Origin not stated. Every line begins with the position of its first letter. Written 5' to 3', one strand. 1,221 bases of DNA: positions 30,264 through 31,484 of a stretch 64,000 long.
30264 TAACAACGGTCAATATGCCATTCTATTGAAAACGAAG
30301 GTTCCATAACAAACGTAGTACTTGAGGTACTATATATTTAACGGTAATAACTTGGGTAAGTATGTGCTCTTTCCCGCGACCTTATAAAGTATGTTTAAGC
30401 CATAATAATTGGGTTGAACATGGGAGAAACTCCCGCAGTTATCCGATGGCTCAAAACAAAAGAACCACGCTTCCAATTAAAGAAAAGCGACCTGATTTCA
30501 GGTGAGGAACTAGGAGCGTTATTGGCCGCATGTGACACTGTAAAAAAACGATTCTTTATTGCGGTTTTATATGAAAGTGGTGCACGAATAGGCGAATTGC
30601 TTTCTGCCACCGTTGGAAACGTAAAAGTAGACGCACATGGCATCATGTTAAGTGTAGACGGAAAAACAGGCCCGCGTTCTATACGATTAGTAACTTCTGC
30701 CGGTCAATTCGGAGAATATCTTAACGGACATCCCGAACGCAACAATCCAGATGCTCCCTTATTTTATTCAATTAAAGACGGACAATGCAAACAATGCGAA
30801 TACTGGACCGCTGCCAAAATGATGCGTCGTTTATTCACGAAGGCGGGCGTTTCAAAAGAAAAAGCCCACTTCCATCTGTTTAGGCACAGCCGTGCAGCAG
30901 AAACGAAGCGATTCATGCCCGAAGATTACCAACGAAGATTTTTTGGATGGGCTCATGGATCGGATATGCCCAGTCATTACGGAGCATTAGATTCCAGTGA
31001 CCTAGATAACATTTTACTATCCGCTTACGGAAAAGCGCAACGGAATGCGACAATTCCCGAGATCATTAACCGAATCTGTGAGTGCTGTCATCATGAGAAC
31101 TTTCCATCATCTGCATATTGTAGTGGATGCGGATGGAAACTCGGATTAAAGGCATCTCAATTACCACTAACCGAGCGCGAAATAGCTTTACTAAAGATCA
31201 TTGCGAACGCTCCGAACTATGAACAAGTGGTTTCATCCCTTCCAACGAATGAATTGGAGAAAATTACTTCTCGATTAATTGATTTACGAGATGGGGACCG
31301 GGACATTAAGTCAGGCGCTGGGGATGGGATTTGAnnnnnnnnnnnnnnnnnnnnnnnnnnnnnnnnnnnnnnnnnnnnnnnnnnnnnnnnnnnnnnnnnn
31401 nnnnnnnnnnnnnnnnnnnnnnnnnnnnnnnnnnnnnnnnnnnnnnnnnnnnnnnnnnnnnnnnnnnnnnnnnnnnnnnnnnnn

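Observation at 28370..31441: Small integrated element at tRNA-Ser(CGA) with tyrosine integrase and three att-like direct repeats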

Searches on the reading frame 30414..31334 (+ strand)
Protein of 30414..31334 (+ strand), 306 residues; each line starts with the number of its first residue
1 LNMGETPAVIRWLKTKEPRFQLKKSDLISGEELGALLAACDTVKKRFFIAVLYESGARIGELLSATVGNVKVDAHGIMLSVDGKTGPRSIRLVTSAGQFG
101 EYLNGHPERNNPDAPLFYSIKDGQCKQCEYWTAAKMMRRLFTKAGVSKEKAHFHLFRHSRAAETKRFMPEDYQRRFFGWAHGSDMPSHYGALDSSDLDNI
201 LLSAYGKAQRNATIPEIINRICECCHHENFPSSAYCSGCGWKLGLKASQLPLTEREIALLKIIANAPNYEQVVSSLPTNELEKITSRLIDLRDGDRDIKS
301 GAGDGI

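Call 7: search_protein_families(library=pfam, proteins=[window:30414-31334:+], max_evalue=0.01)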
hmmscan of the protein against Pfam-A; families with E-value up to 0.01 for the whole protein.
window:30414-31334:+ (306 aa): 1 family
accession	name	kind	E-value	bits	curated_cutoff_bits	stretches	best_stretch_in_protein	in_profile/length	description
PF00589.27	Phage_integrase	-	9.3e-12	45.5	27.1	1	29-189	4-165/172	Phage integrase family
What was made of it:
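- Checked: The recombinase ORF is 30414/30420-31334 (+) and matches PF00589 at E = 9e-12 (call 7).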

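Call 8: search_protein_families(library=phrogs, proteins=[window:30414-31334:+], max_evalue=0.01)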
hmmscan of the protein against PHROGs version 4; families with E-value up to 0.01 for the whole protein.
window:30414-31334:+ (306 aa): 2 families
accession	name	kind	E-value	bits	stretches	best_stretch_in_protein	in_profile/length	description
phrog_1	-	integration and excision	1.3e-11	45.5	1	24-161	267-403/611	integrase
phrog_216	-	integration and excision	1.1e-08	35.5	1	30-159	58-190/301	integrase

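Call 10: find_encoding_contigs(protein=window:30414-31334:+, flank=8000, max_places=10)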
Protein window:30414-31334:+ (306 aa): no gene with exactly this product is on record in the collection.

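Call 11: find_homologous_proteins(query=window:30420-31334:+, max_evalue=0.001)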
Query window:30420-31334:+ (304 aa): 70 proteins with E <= 0.001 among 1538 candidates.
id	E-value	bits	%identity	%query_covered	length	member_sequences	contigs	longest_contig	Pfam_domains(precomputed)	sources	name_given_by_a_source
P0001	1.7e-205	699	100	100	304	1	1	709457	PF00589.28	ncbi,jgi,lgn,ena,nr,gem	ncbi:tyrosine-type recombinase/integrase [Candidatus Micrarchaeota archaeon]|nr:tyrosine-type recomb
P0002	9.7e-114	398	59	95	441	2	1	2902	PF00589.28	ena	-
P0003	5.3e-101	356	59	90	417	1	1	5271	PF00589.28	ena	-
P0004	1.0e-88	316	49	99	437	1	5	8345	PF00589.28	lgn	-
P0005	4.6e-46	176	35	89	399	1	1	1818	PF00589.28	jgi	jgi:integrase/recombinase XerD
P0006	5.3e-42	163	38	84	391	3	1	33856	PF00589.28,PF13248.12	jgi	jgi:integrase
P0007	1.6e-40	158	38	81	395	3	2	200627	PF13495.13,PF00589.28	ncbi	ncbi:MAG: site-specific integrase [Nitrososphaerales archaeon]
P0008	2.3e-40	157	35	80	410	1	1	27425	PF00589.28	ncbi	-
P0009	3.6e-40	157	36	77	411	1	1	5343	PF00589.28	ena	-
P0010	6.2e-40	156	35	81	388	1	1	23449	PF00589.28,PF02899.24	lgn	-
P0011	1.1e-39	155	36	83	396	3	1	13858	PF13240.12,PF00589.28,PF13248.12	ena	-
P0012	2.0e-39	154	38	80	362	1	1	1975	PF00589.28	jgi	jgi:site-specific recombinase XerD/ribosomal protein S27AE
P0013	2.3e-39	154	35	90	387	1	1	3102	PF00589.28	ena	-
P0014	4.5e-39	153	36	81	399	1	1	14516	PF00589.28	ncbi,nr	ncbi:tyrosine-type recombinase/integrase [Candidatus Woesearchaeota archaeon]|nr:tyrosine-type recom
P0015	5.4e-39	153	35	80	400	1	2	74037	PF00589.28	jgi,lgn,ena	-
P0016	1.2e-38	151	33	82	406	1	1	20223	PF00589.28,PF02899.24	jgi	jgi:site-specific recombinase XerD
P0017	1.5e-38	151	36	80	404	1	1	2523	PF00589.28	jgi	jgi:integrase/recombinase XerD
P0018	2.6e-38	150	35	83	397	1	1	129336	PF00589.28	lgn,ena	-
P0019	3.0e-38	150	37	80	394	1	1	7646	PF00589.28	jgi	jgi:site-specific recombinase XerD/ribosomal protein L40E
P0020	3.8e-38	150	35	81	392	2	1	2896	PF13240.12,PF00589.28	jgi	-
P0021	4.7e-38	150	34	82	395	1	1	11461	PF00589.28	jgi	jgi:site-specific recombinase XerD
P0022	4.8e-38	150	37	81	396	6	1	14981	PF13240.12,PF00589.28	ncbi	ncbi:MAG: site-specific integrase [Nitrososphaerales archaeon]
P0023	5.4e-38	149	35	84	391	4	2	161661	PF00589.28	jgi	jgi:site-specific recombinase XerD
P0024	1.3e-37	148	33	81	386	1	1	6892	PF00589.28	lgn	-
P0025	1.6e-37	148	34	90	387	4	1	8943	PF00589.28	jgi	-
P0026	3.7e-37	147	35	80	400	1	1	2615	PF00589.28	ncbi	ncbi:tyrosine-type recombinase/integrase [Nanoarchaeota archaeon]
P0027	4.7e-37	146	34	91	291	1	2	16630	PF00589.28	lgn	-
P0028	1.2e-36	145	34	77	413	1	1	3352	PF00589.28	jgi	-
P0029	1.6e-36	145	34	80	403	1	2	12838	PF13495.13,PF00589.28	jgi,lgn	-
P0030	3.8e-36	143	32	81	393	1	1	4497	PF00589.28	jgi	jgi:site-specific recombinase XerD/ribosomal protein L40E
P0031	4.9e-36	143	33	80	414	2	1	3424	PF00589.28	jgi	-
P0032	6.5e-36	143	35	80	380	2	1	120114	PF00589.28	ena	-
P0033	1.8e-35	141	34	77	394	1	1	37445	PF00589.28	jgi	-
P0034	1.9e-35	141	31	86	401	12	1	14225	PF00589.28,PF02899.24,PF22823.3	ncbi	-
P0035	2.0e-35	141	35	78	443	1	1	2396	PF13495.13,PF00589.28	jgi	-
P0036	3.7e-35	140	33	84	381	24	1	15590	PF13495.13,PF00589.28,PF02899.24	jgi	-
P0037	9.9e-35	139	34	81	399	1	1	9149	PF00589.28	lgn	-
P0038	1.1e-34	139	32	81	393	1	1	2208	PF00589.28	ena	-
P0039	1.4e-34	138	34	82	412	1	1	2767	PF00589.28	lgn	-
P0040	5.0e-34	136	31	88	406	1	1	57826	PF00589.28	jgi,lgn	-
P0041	7.9e-34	136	36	80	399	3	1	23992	PF13495.13,PF00589.28,PF02899.24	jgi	jgi:integrase/recombinase XerD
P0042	1.3e-33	135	33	87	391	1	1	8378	PF00589.28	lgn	-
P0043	4.8e-33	133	32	80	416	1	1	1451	PF00589.28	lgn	-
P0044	8.5e-33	132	34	81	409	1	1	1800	PF00589.28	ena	-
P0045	2.1e-32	131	37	71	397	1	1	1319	PF00589.28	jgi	-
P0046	2.9e-32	131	38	64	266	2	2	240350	PF00589.28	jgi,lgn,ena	-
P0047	3.5e-32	130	36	71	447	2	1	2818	PF00589.28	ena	-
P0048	4.3e-32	130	34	80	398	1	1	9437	PF00589.28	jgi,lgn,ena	-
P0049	4.5e-32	130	34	80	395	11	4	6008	PF00589.28,PF02899.24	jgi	-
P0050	8.3e-32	129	33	79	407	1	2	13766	PF00589.28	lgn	-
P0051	8.8e-32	129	36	74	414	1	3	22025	PF00589.28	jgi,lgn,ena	-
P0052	4.7e-31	127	30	81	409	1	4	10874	PF00589.28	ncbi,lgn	-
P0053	2.3e-29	121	33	83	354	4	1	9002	PF00589.28,PF22823.3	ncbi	ncbi:MAG: site-specific integrase [Nitrososphaerota archaeon]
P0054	1.7e-28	118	31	70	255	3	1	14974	PF00589.28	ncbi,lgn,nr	ncbi:MAG: tyrosine-type recombinase/integrase [Candidatus Bathyarchaeota archaeon]|nr:tyrosine-type 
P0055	2.9e-28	117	38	68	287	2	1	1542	PF00589.28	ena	-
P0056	5.1e-28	117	31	77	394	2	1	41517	PF00589.28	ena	-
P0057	3.5e-26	111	39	61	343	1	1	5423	PF00589.28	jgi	-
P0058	5.0e-26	110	28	87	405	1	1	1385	PF00589.28,PF13248.12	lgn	-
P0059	7.0e-26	110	35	78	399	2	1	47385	PF13495.13,PF24463.2,PF00589.28,PF24460.2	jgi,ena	-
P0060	3.1e-24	104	30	90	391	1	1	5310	PF13495.13,PF00589.28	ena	-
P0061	1.9e-23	102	34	67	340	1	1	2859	PF00589.28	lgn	-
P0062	3.1e-23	101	34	66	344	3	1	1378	PF00589.28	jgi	-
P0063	7.7e-23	100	33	68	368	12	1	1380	PF00589.28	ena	-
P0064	4.2e-22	97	30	78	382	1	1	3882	PF00589.28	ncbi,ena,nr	ncbi:MAG TPA: tyrosine-type recombinase/integrase [Methanocorpusculum sp.]|nr:tyrosine-type recombin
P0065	4.8e-22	97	33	66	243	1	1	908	PF00589.28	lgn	-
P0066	1.6e-21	95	33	66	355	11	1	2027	PF00589.28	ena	-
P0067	9.9e-21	93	37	64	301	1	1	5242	PF00589.28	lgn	-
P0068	1.7e-14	72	29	78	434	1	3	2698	PF00589.28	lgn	-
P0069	3.3e-10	58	28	71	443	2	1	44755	PF00589.28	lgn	-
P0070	6.0e-8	51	28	52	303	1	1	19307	PF00589.28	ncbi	-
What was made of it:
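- On Mobile (excision-competent) integrative element: The integrase cluster has one member, so no junction variant is recorded (call 11).
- The integrase's 90%-identity cluster has a single member, so no circle-junction variant (...SGAGDRD*) is on record (call 11). No circle-junction protein variant is on record (call 11).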

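Call 14: find_encoding_contigs(protein=P0004, flank=8000, max_places=6)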
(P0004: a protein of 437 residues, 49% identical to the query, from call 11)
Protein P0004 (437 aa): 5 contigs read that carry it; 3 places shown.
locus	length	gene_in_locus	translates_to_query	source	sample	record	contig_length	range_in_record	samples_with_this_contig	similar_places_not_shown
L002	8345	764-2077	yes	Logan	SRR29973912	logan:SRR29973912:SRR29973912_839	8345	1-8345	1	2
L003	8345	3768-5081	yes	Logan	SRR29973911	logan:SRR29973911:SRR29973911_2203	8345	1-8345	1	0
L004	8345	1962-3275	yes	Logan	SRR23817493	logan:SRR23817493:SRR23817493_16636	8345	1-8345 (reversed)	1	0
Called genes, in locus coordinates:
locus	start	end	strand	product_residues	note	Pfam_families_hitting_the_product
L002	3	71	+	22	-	?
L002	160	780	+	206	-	-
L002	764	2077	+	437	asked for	PF00589:Phage_integrase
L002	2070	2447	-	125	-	-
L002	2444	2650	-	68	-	-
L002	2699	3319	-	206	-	PF00239:Resolvase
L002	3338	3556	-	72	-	-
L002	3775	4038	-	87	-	-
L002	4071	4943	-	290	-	-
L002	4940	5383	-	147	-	-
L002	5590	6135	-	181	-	-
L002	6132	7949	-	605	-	-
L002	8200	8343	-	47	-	?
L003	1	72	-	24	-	?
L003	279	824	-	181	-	-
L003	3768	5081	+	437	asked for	PF00589:Phage_integrase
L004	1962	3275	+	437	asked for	PF00589:Phage_integrase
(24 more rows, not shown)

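Call 15: find_encoding_contigs(protein=P0003, flank=8000, max_places=4)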
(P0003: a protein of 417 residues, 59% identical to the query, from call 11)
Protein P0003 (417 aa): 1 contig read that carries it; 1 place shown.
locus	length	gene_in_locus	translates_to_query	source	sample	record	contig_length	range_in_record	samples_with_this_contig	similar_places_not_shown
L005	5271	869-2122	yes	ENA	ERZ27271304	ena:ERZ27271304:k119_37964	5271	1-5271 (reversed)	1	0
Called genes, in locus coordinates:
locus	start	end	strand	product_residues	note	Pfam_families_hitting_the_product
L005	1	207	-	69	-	?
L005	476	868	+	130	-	-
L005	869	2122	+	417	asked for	PF00589:Phage_integrase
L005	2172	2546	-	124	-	-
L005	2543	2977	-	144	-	-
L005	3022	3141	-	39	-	-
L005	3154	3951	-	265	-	-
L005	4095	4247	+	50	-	-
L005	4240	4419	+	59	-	-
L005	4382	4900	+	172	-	-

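Call 16: find_encoding_contigs(protein=P0002, flank=8000, max_places=4)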
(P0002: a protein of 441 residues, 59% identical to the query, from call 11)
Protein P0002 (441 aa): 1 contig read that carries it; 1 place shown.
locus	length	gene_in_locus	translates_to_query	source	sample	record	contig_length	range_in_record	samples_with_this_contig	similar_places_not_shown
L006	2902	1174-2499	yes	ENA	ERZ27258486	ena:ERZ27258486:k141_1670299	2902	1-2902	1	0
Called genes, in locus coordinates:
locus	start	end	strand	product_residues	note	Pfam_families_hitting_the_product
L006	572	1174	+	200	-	-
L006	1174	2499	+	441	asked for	PF00589:Phage_integrase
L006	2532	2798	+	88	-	-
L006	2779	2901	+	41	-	?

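Call 37: find_related_loci(query=A1, collection=viral_contigs, flank=4000)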
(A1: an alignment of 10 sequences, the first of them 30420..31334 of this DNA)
Query A1 (304 aa) in viral_contigs; peptide patterns used: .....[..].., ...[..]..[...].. (x = any residue, [..] = any of these).
16 stretches matched a pattern; 4 encode a relative of the query (tblastn E <= 1e-3); 4 distinct loci.
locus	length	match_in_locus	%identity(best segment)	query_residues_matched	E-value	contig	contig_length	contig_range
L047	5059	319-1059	35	2-247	4e-45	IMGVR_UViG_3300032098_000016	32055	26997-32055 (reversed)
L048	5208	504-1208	32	24-256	3e-24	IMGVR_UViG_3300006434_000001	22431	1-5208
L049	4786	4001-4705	29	14-247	1e-22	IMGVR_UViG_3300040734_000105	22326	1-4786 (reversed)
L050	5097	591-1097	30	67-223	2e-14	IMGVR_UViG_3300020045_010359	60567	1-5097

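Call 39: find_encoding_contigs(protein=P0007, flank=5000, max_places=2)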
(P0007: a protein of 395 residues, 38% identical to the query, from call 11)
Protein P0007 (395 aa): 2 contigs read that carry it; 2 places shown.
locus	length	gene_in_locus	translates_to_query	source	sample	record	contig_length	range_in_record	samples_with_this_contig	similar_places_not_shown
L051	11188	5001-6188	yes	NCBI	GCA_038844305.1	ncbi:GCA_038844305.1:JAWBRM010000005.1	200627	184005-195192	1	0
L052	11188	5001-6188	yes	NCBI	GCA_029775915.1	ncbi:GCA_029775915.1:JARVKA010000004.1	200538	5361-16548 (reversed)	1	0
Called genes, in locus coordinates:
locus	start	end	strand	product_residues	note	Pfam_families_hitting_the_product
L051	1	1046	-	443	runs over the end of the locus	PF19289:PmbA_TldD_3rd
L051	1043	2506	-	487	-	PF01523:PmbA_TldD_1st, PF19290:PmbA_TldD_2nd (weak), PF19289:PmbA_TldD_3rd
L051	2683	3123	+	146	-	PF02915:Rubrerythrin (weak)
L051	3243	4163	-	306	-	PF00890:FAD_binding_2 (faint), PF01266:DAO (faint), PF01494:FAD_binding_3 (faint), PF03486:HI0933_like (faint), PF07992:Pyr_redox_2, PF12831:FAD_oxidored (faint), PF13738:Pyr_redox_3, PF00070:Pyr_redox, +1 more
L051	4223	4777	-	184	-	PF02572:CobA_CobO_BtuR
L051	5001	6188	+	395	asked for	PF13495:Phage_int_SAM_4 (faint), PF00589:Phage_integrase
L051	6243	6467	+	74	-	-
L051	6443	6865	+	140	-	-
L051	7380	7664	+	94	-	-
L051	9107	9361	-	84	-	PF13340:DUF4096 (weak)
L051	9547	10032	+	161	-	PF13669:Glyoxalase_4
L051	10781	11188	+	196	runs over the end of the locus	PF00106:adh_short, PF08659:KR, PF13561:adh_short_C2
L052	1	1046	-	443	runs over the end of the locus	PF19289:PmbA_TldD_3rd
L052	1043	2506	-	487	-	PF01523:PmbA_TldD_1st, PF19290:PmbA_TldD_2nd (weak), PF19289:PmbA_TldD_3rd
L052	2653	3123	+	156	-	PF02915:Rubrerythrin (weak)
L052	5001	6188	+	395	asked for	PF13495:Phage_int_SAM_4 (faint), PF00589:Phage_integrase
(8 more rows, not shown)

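Call 40: find_encoding_contigs(protein=P0018, flank=5000, max_places=2)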
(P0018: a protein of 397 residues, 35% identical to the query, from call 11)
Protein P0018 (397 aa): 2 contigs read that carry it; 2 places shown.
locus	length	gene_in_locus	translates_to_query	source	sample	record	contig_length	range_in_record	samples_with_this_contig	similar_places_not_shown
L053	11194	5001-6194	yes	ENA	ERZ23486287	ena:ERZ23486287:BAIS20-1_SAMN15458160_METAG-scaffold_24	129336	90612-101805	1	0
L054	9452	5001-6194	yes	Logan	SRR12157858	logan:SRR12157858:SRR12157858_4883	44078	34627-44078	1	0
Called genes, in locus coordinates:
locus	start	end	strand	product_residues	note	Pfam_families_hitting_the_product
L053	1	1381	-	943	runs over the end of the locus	PF01344:Kelch_1, PF24681:Kelch_KLHDC2_KLHL20_DRC7, PF24981:Beta-prop_ATRN-LZTR1, PF24996:NANM, PF25210:Kelch_FKB95, PF13964:Beta-prop_Calicin, PF01344:Kelch_1, PF13415:Beta-prop_FBX42, +7 more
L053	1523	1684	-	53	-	-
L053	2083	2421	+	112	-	-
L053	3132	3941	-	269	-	-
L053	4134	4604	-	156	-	-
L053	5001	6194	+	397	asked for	PF00589:Phage_integrase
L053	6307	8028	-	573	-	-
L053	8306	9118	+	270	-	-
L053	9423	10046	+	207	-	PF05133:SPP1_portal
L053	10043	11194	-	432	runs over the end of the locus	PF04607:RelA_SpoT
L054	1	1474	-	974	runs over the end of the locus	PF01344:Kelch_1, PF24681:Kelch_KLHDC2_KLHL20_DRC7, PF24981:Beta-prop_ATRN-LZTR1, PF24996:NANM, PF25210:Kelch_FKB95, PF13964:Beta-prop_Calicin, PF01344:Kelch_1, PF13415:Beta-prop_FBX42, +6 more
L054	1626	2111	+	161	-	-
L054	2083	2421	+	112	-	-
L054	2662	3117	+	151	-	PF00856:SET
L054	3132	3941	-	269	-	-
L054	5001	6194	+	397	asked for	PF00589:Phage_integrase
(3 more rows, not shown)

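Call 41: find_encoding_contigs(protein=P0023, flank=5000, max_places=2)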
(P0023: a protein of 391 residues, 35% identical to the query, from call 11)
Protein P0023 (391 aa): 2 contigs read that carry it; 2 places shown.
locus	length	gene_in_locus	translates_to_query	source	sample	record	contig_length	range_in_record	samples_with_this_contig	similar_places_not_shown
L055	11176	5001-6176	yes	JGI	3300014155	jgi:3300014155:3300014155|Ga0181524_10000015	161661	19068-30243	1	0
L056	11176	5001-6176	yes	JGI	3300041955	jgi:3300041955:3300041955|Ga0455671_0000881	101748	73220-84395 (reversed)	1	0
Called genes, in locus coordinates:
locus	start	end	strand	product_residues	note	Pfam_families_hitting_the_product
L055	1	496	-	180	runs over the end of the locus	PF01381:HTH_3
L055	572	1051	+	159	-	PF14810:TGT_C2, PF01472:PUA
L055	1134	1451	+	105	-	PF01849:NAC, PF19026:UBA_HYPK (weak)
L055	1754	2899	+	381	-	PF00248:Aldo_ket_red, PF13183:Fer4_8 (faint), PF13187:Fer4_9, PF13237:Fer4_10 (faint), PF13534:Fer4_17 (weak)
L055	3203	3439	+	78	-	-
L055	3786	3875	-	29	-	-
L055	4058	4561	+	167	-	PF00072:Response_reg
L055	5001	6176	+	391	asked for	PF00589:Phage_integrase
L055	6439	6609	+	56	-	-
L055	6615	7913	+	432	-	-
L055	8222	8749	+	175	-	PF03167:UDG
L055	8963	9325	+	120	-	-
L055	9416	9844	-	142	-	-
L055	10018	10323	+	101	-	-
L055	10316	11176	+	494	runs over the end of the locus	PF00589:Phage_integrase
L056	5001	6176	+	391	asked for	PF00589:Phage_integrase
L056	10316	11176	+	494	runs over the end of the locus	PF00589:Phage_integrase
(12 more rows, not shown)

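Call 54: search_solved_structures(query=window:30420-31334:+, max_evalue=0.01)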
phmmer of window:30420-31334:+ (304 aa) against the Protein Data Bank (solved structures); distinct sequences matched with E-value up to 0.01: 2.
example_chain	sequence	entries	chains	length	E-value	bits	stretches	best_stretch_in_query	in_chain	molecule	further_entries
4a8e_A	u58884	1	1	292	2.2e-06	30.7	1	13-160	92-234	PROBABLE TYROSINE RECOMBINASE XERC-LIKE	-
5hxy_A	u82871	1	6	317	0.0023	20.8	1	27-163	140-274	Tyrosine recombinase XerA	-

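Call 55: search_dna_similar(query=window:30420-31334:+, collection=phages, mode=protein, max_rows=10)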
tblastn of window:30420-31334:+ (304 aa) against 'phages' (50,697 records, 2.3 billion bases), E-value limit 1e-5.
Records with a match: 3; places in all: 3; records where one place covers at least 80% of the query: 1.
Best place of each record, by identity: <60% 3.
By first word of the organism name: Geoglobus 1; Pleomorphic 1; Caudoviricetes 1.
By host as written in the record: Geoglobus acetivorans strain SBH6 1; Archaeoglobus sp. JdFR-37 1; Methanomicrobiales 1.
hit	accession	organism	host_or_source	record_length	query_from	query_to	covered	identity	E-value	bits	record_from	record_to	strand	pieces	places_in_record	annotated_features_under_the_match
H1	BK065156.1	Geoglobus acetivorans pleomorphic virus 1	Geoglobus acetivorans strain SBH6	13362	21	284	87%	29.0%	4e-22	102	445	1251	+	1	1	integrase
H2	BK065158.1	Pleomorphic virus ThalV2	Archaeoglobus sp. JdFR-37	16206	21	261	79%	31.0%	2e-21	100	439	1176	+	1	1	xerC: tyrosine recombinase XerC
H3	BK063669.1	Caudoviricetes sp. vir524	Methanomicrobiales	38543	12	187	58%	34.6%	7e-23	104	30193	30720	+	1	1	integrase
